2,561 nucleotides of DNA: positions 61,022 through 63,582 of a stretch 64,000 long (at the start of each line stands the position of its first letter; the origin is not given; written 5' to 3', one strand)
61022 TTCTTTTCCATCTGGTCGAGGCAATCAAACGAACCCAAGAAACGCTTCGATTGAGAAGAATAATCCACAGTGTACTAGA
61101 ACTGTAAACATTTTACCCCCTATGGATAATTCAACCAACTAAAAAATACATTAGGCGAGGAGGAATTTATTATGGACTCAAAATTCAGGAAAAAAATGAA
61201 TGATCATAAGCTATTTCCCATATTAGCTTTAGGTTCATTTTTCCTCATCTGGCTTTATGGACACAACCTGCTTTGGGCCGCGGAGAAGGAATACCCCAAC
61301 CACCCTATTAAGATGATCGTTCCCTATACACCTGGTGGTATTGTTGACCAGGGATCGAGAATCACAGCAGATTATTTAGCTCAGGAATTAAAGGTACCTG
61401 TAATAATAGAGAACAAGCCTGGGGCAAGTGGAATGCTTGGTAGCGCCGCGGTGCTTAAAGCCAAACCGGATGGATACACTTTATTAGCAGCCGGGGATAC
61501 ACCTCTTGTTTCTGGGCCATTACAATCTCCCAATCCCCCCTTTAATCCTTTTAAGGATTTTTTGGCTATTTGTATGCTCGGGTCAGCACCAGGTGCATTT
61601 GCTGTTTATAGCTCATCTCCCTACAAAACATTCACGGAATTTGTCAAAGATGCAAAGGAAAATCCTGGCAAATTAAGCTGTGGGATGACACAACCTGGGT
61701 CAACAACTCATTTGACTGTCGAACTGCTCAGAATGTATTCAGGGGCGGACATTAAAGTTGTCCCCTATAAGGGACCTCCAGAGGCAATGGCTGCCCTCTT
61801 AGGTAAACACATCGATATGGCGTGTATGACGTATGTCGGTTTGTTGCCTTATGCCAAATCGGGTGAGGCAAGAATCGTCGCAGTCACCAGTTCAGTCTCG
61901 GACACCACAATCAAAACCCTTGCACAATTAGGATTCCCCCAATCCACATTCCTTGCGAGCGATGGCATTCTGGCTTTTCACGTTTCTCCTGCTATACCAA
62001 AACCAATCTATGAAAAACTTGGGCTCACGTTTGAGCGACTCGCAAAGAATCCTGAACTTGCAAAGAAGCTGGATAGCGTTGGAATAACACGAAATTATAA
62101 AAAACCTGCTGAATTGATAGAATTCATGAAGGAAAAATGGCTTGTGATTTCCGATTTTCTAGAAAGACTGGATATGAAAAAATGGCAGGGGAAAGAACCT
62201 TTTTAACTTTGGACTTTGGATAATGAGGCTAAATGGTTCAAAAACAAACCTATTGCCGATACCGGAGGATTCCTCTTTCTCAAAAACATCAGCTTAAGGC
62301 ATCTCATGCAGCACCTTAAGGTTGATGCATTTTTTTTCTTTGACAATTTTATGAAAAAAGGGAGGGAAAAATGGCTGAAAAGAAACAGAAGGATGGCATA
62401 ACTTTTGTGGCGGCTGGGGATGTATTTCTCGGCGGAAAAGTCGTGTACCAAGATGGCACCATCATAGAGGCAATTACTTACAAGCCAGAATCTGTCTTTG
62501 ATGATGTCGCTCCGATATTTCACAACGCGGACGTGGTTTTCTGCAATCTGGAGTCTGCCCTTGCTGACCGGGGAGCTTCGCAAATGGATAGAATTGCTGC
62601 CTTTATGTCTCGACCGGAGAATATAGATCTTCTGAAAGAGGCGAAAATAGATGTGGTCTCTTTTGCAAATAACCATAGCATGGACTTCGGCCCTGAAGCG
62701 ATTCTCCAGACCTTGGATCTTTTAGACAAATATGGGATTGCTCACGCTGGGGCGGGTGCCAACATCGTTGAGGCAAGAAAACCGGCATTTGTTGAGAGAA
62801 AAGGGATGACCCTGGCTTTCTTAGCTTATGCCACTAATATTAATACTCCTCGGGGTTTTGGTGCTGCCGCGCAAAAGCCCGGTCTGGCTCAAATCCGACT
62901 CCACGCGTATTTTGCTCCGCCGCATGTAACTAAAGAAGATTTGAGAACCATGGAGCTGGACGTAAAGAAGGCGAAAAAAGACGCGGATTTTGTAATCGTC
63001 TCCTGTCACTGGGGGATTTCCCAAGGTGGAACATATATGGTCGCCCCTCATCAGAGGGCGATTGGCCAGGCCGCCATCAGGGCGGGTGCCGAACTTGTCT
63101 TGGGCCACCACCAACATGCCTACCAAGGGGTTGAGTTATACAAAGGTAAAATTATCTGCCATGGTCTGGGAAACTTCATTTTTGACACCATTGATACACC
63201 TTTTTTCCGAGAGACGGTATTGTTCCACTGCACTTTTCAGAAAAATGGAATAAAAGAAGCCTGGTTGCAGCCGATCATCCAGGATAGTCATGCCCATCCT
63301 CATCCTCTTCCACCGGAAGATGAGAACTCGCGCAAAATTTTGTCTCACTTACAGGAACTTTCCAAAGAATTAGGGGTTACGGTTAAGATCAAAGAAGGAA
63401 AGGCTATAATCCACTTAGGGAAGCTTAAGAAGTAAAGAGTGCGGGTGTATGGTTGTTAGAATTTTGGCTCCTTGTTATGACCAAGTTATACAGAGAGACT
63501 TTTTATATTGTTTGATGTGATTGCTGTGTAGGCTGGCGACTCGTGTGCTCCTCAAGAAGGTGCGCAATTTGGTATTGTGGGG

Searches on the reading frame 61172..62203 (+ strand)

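Call 10: search_protein_families(library=pfam, proteins=[window:61172-62203:+], max_evalue=0.001)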
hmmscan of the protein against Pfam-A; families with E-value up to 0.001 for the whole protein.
window:61172-62203:+ (344 aa): 1 family
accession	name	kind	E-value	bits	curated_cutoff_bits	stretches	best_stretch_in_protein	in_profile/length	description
PF03401.19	TctC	-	8.5e-46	157.1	27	1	63-322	3-261/274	Tripartite tricarboxylate transporter family receptor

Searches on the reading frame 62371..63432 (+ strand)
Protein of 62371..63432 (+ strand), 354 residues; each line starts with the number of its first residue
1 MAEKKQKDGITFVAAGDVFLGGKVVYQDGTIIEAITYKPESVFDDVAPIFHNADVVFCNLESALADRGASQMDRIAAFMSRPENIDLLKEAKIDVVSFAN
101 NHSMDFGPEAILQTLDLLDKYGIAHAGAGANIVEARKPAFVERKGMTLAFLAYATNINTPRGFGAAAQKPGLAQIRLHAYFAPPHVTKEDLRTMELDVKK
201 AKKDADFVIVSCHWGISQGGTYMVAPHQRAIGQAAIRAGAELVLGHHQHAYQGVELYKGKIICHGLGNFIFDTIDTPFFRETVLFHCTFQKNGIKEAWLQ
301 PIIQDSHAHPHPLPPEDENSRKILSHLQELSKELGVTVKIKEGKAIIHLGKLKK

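Call 10: search_protein_families(library=pfam, proteins=[window:62371-63432:+], max_evalue=0.001)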
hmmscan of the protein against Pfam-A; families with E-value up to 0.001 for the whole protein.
window:62371-63432:+ (354 aa): 1 family
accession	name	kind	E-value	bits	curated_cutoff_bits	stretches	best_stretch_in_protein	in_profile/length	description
PF09587.15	PGA_cap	-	3.4e-69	233.6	27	1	11-272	1-254/255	Bacterial capsule synthesis protein PGA_cap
